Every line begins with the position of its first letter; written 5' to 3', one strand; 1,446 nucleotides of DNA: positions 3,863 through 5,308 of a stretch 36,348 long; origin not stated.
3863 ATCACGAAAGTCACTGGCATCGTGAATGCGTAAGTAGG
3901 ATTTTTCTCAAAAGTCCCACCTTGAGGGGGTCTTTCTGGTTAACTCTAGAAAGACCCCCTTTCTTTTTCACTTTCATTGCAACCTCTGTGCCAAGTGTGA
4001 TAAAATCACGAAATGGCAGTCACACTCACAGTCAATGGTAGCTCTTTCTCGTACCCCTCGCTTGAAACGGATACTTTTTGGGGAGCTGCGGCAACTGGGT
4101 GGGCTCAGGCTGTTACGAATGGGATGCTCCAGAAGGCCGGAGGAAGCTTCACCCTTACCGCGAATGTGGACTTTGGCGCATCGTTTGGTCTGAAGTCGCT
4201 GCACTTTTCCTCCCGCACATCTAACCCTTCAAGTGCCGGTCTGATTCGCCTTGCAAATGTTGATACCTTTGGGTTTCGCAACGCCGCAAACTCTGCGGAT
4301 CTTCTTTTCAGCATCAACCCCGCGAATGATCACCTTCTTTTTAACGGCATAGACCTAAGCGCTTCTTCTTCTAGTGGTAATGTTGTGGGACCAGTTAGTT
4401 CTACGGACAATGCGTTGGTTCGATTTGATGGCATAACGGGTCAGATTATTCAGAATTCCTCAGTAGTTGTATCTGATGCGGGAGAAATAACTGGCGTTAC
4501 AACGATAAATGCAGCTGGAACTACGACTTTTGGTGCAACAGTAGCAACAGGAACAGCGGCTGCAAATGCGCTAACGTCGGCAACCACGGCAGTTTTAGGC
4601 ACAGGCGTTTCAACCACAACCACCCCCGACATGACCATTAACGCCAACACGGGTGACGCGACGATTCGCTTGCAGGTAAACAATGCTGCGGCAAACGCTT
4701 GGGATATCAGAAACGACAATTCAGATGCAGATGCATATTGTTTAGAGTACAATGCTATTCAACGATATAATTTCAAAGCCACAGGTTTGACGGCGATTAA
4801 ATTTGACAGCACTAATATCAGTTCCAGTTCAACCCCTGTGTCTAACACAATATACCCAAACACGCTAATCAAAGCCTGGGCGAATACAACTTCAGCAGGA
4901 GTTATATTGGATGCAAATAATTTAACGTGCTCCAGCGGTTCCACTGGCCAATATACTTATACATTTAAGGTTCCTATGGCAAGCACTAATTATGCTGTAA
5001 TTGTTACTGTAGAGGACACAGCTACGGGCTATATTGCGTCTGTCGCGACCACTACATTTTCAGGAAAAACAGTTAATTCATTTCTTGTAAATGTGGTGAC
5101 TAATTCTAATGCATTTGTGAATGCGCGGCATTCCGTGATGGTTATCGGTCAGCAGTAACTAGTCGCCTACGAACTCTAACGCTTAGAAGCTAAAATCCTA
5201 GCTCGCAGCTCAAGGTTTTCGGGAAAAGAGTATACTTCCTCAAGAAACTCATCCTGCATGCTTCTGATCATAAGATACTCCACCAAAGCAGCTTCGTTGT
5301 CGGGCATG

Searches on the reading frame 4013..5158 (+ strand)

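Call 9: search_protein_families(library=phrogs, proteins=[window:4013-5158:+], max_evalue=0.01)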
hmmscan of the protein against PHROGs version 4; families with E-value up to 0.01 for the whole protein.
window:4013-5158:+ (381 aa): 1 family
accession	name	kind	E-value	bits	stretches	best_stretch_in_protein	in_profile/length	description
phrog_11355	-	tail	0.00022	22.2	1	284-377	28-128/131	tail fiber protein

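Call 10: search_protein_families(library=pfam, proteins=[window:4013-5158:+], max_evalue=0.01)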
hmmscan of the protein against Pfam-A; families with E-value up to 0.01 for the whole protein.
window:4013-5158:+ (381 aa): 0 families
